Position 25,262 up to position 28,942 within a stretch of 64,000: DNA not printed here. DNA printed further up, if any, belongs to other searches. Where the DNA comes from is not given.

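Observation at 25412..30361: Kinase / PP2C / dual-FHA trio next to the motor cluster, with repeated EFKI(A/V)LEPRAT(L/I)K motifs in the kinase tail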

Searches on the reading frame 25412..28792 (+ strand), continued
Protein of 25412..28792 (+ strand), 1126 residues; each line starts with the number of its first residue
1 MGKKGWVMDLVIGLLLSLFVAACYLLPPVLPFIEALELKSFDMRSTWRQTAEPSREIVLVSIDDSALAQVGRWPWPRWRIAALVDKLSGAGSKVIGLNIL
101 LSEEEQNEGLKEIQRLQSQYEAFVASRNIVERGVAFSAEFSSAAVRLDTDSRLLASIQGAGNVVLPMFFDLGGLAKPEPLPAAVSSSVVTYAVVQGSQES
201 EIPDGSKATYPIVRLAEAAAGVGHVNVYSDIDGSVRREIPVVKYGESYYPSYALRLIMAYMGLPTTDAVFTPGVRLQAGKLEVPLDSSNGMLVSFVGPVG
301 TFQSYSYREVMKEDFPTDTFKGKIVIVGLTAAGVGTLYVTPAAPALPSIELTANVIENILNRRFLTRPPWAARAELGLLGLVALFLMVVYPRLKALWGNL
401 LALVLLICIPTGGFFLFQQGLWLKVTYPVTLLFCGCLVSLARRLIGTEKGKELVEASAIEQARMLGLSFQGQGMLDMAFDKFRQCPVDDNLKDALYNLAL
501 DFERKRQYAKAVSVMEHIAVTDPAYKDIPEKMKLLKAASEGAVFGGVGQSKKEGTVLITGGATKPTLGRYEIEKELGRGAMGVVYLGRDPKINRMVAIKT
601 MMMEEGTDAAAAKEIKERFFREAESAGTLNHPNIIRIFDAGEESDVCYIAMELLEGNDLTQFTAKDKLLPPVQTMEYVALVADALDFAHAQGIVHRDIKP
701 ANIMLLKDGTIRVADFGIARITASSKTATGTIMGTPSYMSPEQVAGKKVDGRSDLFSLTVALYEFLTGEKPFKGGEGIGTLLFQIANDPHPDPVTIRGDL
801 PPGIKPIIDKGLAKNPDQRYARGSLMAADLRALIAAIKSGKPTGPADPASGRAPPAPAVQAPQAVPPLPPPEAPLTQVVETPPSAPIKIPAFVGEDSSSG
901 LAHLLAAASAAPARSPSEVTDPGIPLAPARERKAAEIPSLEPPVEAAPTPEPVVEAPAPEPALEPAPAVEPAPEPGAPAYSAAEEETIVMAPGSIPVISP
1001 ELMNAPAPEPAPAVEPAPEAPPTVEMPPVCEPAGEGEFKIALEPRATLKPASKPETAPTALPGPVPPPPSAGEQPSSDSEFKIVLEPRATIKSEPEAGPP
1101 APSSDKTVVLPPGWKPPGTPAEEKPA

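Call 11: find_homologous_proteins(query=window:25412-28792:+, max_evalue=1e-10)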
Query window:25412-28792:+ (1126 aa): 2930 proteins with E <= 1e-10 among 8000 candidates; the best 120 are listed.
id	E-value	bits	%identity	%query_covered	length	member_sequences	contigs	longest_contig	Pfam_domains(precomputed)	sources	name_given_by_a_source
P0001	0.0e+0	2487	100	100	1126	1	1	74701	PF07714.24,PF00069.32,PF05226.17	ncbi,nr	ncbi:MAG: CHASE2 domain-containing protein [Elusimicrobia bacterium]|nr:CHASE2 domain-containing pro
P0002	0.0e+0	1781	72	99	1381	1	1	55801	PF07714.24,PF00069.32,PF05226.17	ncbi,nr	ncbi:MAG: CHASE2 domain-containing protein [Elusimicrobia bacterium]|nr:CHASE2 domain-containing pro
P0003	0.0e+0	1634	72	92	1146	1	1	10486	PF07714.24,PF00069.32,PF05226.17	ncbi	ncbi:MAG: CHASE2 domain-containing protein, partial [Elusimicrobiota bacterium]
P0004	0.0e+0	1513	75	75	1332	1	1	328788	PF07714.24,PF00069.32,PF05226.17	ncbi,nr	ncbi:MAG: CHASE2 domain-containing protein [Elusimicrobia bacterium]|nr:CHASE2 domain-containing pro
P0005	0.0e+0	1333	66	83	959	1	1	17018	PF07714.24,PF00069.32,PF05226.17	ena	-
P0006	0.0e+0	1297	60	90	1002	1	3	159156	PF07714.24,PF00069.32,PF05226.17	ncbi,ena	ncbi:MAG: CHASE2 domain-containing protein [Elusimicrobiota bacterium]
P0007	0.0e+0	1294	69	75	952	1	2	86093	PF07714.24,PF00069.32,PF05226.17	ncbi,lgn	-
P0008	0.0e+0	1278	67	75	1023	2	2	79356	PF07714.24,PF00069.32,PF05226.17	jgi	jgi:serine/threonine-protein kinase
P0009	0.0e+0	1259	65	79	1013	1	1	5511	PF07714.24,PF00069.32,PF05226.17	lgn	-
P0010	0.0e+0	1244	67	75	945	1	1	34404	PF07714.24,PF00069.32,PF05226.17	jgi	jgi:serine/threonine-protein kinase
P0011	0.0e+0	1242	65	77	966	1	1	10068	PF07714.24,PF00069.32,PF05226.17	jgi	jgi:serine/threonine-protein kinase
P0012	0.0e+0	1242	65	74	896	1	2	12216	PF07714.24,PF00069.32,PF05226.17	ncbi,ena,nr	ncbi:MAG: hypothetical protein A3J74_09395 [Elusimicrobia bacterium RIFCSPHIGHO2_02_FULL_57_9]|nr:MA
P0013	0.0e+0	1238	65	77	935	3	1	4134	PF07714.24,PF00069.32,PF05226.17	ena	-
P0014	0.0e+0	1220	66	74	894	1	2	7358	PF07714.24,PF00069.32,PF05226.17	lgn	-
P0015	0.0e+0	1217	64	74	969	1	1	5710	PF07714.24,PF00069.32,PF05226.17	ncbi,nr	ncbi:MAG: CHASE2 domain-containing protein [Elusimicrobia bacterium]|nr:CHASE2 domain-containing pro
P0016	0.0e+0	1209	62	79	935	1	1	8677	PF07714.24,PF00069.32,PF05226.17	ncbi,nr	ncbi:MAG: CHASE2 domain-containing protein [Elusimicrobia bacterium]|nr:CHASE2 domain-containing pro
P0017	0.0e+0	1206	64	74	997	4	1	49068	PF07714.24,PF00069.32,PF05226.17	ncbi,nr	ncbi:MAG: CHASE2 domain-containing protein [Elusimicrobia bacterium]|nr:CHASE2 domain-containing pro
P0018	0.0e+0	1203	59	85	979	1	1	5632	PF07714.24,PF00069.32,PF05226.17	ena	-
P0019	0.0e+0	1199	65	74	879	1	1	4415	PF07714.24,PF00069.32,PF05226.17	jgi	jgi:serine/threonine-protein kinase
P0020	0.0e+0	1192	64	76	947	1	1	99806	PF07714.24,PF00069.32,PF05226.17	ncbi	-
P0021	0.0e+0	1189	65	73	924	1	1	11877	PF07714.24,PF00069.32,PF05226.17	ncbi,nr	ncbi:MAG: serine/threonine-protein kinase [Elusimicrobia bacterium]|nr:serine/threonine-protein kina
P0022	0.0e+0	1187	65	74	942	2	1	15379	PF07714.24,PF00069.32,PF05226.17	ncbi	-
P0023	0.0e+0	1186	63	76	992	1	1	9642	PF07714.24,PF00069.32,PF05226.17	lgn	-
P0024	0.0e+0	1186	64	74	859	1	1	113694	PF07714.24,PF00069.32,PF05226.17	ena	-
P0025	0.0e+0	1185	63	74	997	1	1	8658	PF07714.24,PF00069.32,PF05226.17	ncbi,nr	ncbi:MAG: serine/threonine-protein kinase [Elusimicrobia bacterium]|nr:serine/threonine-protein kina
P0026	0.0e+0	1181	60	80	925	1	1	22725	PF07714.24,PF00069.32,PF05226.17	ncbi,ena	-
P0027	0.0e+0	1179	65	75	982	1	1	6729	PF07714.24,PF00069.32,PF05226.17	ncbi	-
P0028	0.0e+0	1179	64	73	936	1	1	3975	PF07714.24,PF00069.32,PF05226.17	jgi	jgi:eukaryotic-like serine/threonine-protein kinase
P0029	0.0e+0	1178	62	74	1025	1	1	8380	PF07714.24,PF00069.32,PF05226.17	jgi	jgi:serine/threonine-protein kinase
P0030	0.0e+0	1177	63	74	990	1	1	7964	PF07714.24,PF00069.32,PF05226.17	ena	-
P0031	0.0e+0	1176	62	74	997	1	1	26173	PF07714.24,PF00069.32,PF05226.17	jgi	-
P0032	0.0e+0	1176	54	97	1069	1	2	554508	PF07714.24,PF00069.32,PF05226.17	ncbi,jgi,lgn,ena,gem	ncbi:MAG: CHASE2 domain-containing protein [Elusimicrobiota bacterium]|jgi:serine/threonine-protein 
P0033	0.0e+0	1176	64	75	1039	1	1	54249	PF07714.24,PF00069.32,PF05226.17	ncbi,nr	ncbi:MAG: serine/threonine-protein kinase [Elusimicrobiota bacterium]|nr:serine/threonine-protein ki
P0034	0.0e+0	1176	-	-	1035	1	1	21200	PF07714.24,PF00069.32,PF05226.17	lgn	-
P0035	0.0e+0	1174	62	75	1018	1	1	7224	PF07714.24,PF00069.32,PF05226.17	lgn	-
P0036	0.0e+0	1173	63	74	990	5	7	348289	PF07714.24,PF00069.32,PF05226.17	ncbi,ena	-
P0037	0.0e+0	1169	62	79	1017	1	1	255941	PF07714.24,PF00069.32,PF05226.17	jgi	jgi:serine/threonine-protein kinase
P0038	0.0e+0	1168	62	75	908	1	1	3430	PF07714.24,PF00069.32,PF05226.17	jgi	jgi:serine/threonine-protein kinase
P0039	0.0e+0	1166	57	87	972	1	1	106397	PF07714.24,PF00069.32,PF05226.17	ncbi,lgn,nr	ncbi:MAG: serine/threonine-protein kinase [Elusimicrobiota bacterium]|nr:serine/threonine-protein ki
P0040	0.0e+0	1161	63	75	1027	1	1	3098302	PF07714.24,PF00069.32,PF05226.17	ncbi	-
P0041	0.0e+0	1160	62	74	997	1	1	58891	PF07714.24,PF00069.32,PF05226.17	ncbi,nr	ncbi:MAG: CHASE2 domain-containing protein [Elusimicrobia bacterium]|nr:CHASE2 domain-containing pro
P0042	0.0e+0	1160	61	74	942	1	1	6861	PF07714.24,PF00069.32,PF05226.17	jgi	jgi:serine/threonine-protein kinase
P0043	0.0e+0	1160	63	74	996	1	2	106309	PF07714.24,PF00069.32,PF05226.17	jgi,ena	-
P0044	0.0e+0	1158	63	74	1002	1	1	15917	PF07714.24,PF00069.32,PF05226.17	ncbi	-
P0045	0.0e+0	1157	63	75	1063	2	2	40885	PF07714.24,PF00069.32,PF05226.17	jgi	jgi:eukaryotic-like serine/threonine-protein kinase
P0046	0.0e+0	1156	65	74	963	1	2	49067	PF07714.24,PF00069.32,PF05226.17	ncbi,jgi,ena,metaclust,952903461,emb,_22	jgi:serine/threonine-protein kinase|metaclust:\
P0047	0.0e+0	1153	62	74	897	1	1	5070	PF07714.24,PF00069.32,PF05226.17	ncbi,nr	ncbi:MAG: hypothetical protein A2V88_05860 [Elusimicrobia bacterium RBG_16_66_12]|nr:MAG: hypothetic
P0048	0.0e+0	1151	61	74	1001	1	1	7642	PF07714.24,PF00069.32,PF05226.17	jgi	-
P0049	0.0e+0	1150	63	74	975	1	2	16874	PF07714.24,PF00069.32,PF05226.17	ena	-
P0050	0.0e+0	1150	61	77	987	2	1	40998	PF07714.24,PF00069.32,PF05226.17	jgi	jgi:serine/threonine protein kinase/CHASE2 domain-containing sensor protein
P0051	0.0e+0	1146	63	73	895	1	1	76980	PF07714.24,PF00069.32,PF05226.17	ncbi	-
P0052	0.0e+0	1144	60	78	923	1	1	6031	PF07714.24,PF00069.32,PF05226.17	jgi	-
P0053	0.0e+0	1143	62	75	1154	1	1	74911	PF07714.24,PF00069.32,PF05226.17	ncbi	ncbi:MAG: CHASE2 domain-containing protein [Elusimicrobiota bacterium]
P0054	0.0e+0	1141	60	79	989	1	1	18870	PF07714.24,PF00069.32,PF05226.17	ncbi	-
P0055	0.0e+0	1138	62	71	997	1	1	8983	PF07714.24,PF00069.32,PF05226.17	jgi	jgi:serine/threonine protein kinase/CHASE2 domain-containing sensor protein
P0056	0.0e+0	1135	61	75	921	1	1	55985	PF07714.24,PF00069.32,PF05226.17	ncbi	-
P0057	0.0e+0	1135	61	74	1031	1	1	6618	PF07714.24,PF00069.32,PF05226.17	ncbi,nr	ncbi:MAG: CHASE2 domain-containing protein [Elusimicrobia bacterium]|nr:CHASE2 domain-containing pro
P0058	0.0e+0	1132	61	76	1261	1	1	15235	PF07714.24,PF00069.32,PF05226.17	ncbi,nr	ncbi:MAG: CHASE2 domain-containing protein [Elusimicrobia bacterium]|nr:CHASE2 domain-containing pro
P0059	0.0e+0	1131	61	73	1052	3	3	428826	PF07714.24,PF00069.32,PF05226.17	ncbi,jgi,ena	jgi:serine/threonine-protein kinase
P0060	0.0e+0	1129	61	74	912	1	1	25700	PF07714.24,PF00069.32,PF05226.17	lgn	-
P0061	0.0e+0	1127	59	78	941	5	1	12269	PF07714.24,PF00069.32,PF05226.17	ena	-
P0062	0.0e+0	1126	60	74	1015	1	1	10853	PF07714.24,PF00069.32,PF05226.17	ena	-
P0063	0.0e+0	1126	60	74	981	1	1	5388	PF07714.24,PF00069.32,PF05226.17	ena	-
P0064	0.0e+0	1125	62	73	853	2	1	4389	PF07714.24,PF00069.32,PF05226.17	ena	-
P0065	0.0e+0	1121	61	73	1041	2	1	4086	PF07714.24,PF00069.32,PF05226.17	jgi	jgi:eukaryotic-like serine/threonine-protein kinase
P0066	0.0e+0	1118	60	73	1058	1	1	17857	PF07714.24,PF00069.32,PF05226.17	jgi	-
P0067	0.0e+0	1118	61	74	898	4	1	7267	PF07714.24,PF00069.32,PF05226.17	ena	-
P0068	0.0e+0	1115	61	74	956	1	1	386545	PF07714.24,PF00069.32,PF05226.17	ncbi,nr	ncbi:MAG: CHASE2 domain-containing protein [Elusimicrobia bacterium]|nr:CHASE2 domain-containing pro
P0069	0.0e+0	1114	62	73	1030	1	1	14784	PF07714.24,PF00069.32,PF05226.17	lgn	-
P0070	0.0e+0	1112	59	78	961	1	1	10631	PF07714.24,PF00069.32,PF05226.17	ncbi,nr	ncbi:MAG: CHASE2 domain-containing protein [Elusimicrobia bacterium]|nr:CHASE2 domain-containing pro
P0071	0.0e+0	1108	60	73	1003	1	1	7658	PF07714.24,PF00069.32,PF05226.17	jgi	jgi:serine/threonine-protein kinase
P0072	0.0e+0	1107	62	75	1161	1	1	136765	PF07714.24,PF00069.32,PF05226.17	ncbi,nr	ncbi:MAG TPA: hypothetical protein DCM05_00195, partial [Elusimicrobia bacterium]|nr:hypothetical pr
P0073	0.0e+0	1107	63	70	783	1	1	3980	PF07714.24,PF00069.32,PF05226.17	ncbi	ncbi:MAG: serine/threonine-protein kinase, partial [Elusimicrobiota bacterium]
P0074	0.0e+0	1101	61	73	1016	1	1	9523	PF07714.24,PF00069.32,PF05226.17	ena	-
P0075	0.0e+0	1101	61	72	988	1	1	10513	PF07714.24,PF00069.32,PF05226.17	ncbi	ncbi:MAG: CHASE2 domain-containing serine/threonine-protein kinase [Elusimicrobiota bacterium]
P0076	0.0e+0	1099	60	74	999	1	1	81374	PF07714.24,PF00069.32,PF05226.17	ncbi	ncbi:MAG: CHASE2 domain-containing serine/threonine-protein kinase [Elusimicrobiota bacterium]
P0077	0.0e+0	1098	62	76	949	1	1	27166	PF07714.24,PF00069.32,PF05226.17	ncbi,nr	ncbi:MAG: CHASE2 domain-containing protein [Elusimicrobia bacterium]|nr:CHASE2 domain-containing pro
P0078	0.0e+0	1097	59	74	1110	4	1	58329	PF07714.24,PF00069.32,PF05226.17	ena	-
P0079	0.0e+0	1096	61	71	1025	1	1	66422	PF07714.24,PF00069.32,PF05226.17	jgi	jgi:serine/threonine-protein kinase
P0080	0.0e+0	1096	59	74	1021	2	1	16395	PF07714.24,PF00069.32,PF05226.17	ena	-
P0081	0.0e+0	1093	60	73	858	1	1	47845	PF07714.24,PF00069.32,PF05226.17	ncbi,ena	-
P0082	0.0e+0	1092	59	74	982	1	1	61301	PF07714.24,PF00069.32,PF05226.17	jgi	jgi:serine/threonine-protein kinase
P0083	0.0e+0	1091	-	-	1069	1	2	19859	PF07714.24,PF00069.32,PF05226.17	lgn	-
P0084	0.0e+0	1091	60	75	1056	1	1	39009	PF07714.24,PF00069.32,PF05226.17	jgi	jgi:serine/threonine-protein kinase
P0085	0.0e+0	1090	59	75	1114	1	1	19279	PF07714.24,PF00069.32,PF05226.17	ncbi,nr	ncbi:MAG: CHASE2 domain-containing protein [Elusimicrobia bacterium]|nr:CHASE2 domain-containing pro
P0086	0.0e+0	1090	59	74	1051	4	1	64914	PF07714.24,PF00069.32,PF05226.17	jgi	-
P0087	0.0e+0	1089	52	89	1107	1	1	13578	PF07714.24,PF00069.32,PF05226.17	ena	-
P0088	0.0e+0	1086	61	73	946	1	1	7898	PF07714.24,PF00069.32,PF05226.17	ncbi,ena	-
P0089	0.0e+0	1083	60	75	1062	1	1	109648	PF07714.24,PF00069.32,PF05226.17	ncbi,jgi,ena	ncbi:MAG: CHASE2 domain-containing protein [Elusimicrobiota bacterium]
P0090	0.0e+0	1081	60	74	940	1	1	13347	PF07714.24,PF00069.32,PF05226.17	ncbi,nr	ncbi:MAG: CHASE2 domain-containing protein [Elusimicrobia bacterium]|nr:CHASE2 domain-containing pro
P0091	0.0e+0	1081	59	74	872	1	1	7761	PF07714.24,PF00069.32,PF05226.17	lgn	-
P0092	0.0e+0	1079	58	77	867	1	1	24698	PF07714.24,PF00069.32,PF05226.17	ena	-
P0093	0.0e+0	1078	58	74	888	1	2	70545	PF07714.24,PF00069.32,PF05226.17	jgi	jgi:serine/threonine-protein kinase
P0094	0.0e+0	1075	59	76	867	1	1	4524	PF07714.24,PF00069.32,PF05226.17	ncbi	ncbi:CHASE2 domain-containing serine/threonine-protein kinase, partial [Elusimicrobiota bacterium]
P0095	0.0e+0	1074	59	75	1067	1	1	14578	PF07714.24,PF00069.32,PF05226.17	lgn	-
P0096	0.0e+0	1063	60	75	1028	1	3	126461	PF07714.24,PF00069.32,PF05226.17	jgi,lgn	-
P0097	0.0e+0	1061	58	75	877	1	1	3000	PF07714.24,PF00069.32,PF05226.17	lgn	-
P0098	0.0e+0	1056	57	77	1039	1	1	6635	PF07714.24,PF00069.32,PF05226.17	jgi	jgi:serine/threonine protein kinase/CHASE2 domain-containing sensor protein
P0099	0.0e+0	1049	58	77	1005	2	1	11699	PF07714.24,PF00069.32,PF05226.17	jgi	jgi:serine/threonine-protein kinase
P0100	0.0e+0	1039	54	84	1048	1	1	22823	PF07714.24,PF00069.32,PF05226.17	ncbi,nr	ncbi:MAG: CHASE2 domain-containing protein [Elusimicrobia bacterium]|nr:CHASE2 domain-containing pro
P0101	0.0e+0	1037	52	87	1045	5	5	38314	PF07714.24,PF00069.32,PF05226.17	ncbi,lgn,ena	-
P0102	0.0e+0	1033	57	77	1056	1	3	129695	PF07714.24,PF00069.32,PF05226.17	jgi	-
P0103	0.0e+0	1031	57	74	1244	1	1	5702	PF07714.24,PF00069.32,PF05226.17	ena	-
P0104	0.0e+0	1031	54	84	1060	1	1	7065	PF07714.24,PF00069.32,PF05226.17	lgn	-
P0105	0.0e+0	1025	56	74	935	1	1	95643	PF07714.24,PF00069.32,PF05226.17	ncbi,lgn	-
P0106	0.0e+0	1020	64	64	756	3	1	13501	PF07714.24,PF00069.32,PF05226.17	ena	-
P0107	0.0e+0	1015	55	74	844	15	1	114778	PF07714.24,PF00069.32,PF05226.17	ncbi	-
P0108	4.3e-298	1010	56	74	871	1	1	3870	PF07714.24,PF00069.32,PF05226.17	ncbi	-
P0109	1.4e-296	1005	56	78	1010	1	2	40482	PF07714.24,PF00069.32,PF05226.17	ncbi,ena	-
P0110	1.2e-294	999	54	75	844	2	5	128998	PF07714.24,PF00069.32,PF05226.17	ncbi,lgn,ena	-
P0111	2.8e-294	998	53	40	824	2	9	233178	PF07714.24,PF00069.32,PF05226.17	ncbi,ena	-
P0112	9.4e-294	996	61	66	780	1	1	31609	PF07714.24,PF00069.32,PF05226.17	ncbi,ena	-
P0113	1.5e-292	992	74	29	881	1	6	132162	PF07714.24,PF00069.32,PF05226.17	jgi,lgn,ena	-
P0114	5.4e-292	990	55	75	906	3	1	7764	PF07714.24,PF00069.32,PF05226.17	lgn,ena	-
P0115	1.6e-291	989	54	74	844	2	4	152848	PF07714.24,PF00069.32,PF05226.17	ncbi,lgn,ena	-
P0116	4.1e-290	984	54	74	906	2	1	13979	PF07714.24,PF00069.32,PF05226.17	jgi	jgi:serine/threonine-protein kinase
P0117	5.6e-290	983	54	75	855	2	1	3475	PF07714.24,PF00069.32,PF05226.17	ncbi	-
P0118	6.3e-290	983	54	74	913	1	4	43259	PF07714.24,PF00069.32,PF05226.17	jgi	jgi:eukaryotic-like serine/threonine-protein kinase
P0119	8.7e-290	983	54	74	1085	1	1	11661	PF07714.24,PF00069.32,PF05226.17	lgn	-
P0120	1.7e-289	982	54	75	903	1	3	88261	PF07714.24,PF00069.32,PF05226.17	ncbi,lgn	-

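Call 15: find_encoding_contigs(protein=P0040, flank=10000, max_places=2)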
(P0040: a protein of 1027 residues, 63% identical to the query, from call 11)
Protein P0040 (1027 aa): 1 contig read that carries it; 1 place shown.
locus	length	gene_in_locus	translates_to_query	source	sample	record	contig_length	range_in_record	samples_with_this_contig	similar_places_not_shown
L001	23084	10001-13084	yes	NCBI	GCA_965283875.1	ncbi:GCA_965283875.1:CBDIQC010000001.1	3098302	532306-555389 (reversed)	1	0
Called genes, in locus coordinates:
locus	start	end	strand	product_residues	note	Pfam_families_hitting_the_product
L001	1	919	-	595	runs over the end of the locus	PF04134:DCC1-like, PF06762:LMF1, PF25179:LMF1_C (faint)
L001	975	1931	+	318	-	-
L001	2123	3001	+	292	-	PF01551:Peptidase_M23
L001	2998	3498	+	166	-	-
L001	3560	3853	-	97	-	-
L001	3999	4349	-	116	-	-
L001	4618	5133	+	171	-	PF00232:Glyco_hydro_1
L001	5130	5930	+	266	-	PF00232:Glyco_hydro_1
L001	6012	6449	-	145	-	-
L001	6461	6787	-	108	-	PF24460:DUF7575 (faint)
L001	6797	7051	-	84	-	-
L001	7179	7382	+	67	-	PF00313:CSD, PF08206:OB_RNB (weak)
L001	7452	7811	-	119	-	PF00403:HMA (weak)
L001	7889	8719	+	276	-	-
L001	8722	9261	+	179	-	PF02518:HATPase_c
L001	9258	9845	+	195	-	PF02632:BioY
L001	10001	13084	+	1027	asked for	PF05226:CHASE2, PF00069:Pkinase, PF07714:PK_Tyr_Ser-Thr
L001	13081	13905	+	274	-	PF00481:PP2C, PF13672:PP2C_2, PF07228:SpoIIE (faint)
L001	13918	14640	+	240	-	PF16697:Yop-YscD_cpl, PF00498:FHA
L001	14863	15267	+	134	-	-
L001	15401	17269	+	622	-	PF01558:POR, PF01855:POR_N, PF17147:PFOR_II (weak)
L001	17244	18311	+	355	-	PF02775:TPP_enzyme_C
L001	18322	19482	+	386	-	PF08442:ATP-grasp_2, PF13549:ATP-grasp_5 (weak), PF24948:Citrate_synth_N, PF00549:Ligase_CoA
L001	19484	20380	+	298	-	PF02629:CoA_binding, PF00549:Ligase_CoA, PF13607:Succ_CoA_lig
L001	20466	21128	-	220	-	-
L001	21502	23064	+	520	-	PF14559:TPR_19 (faint), PF13432:TPR_16 (faint), PF07719:TPR_2 (faint), PF13428:TPR_14 (faint)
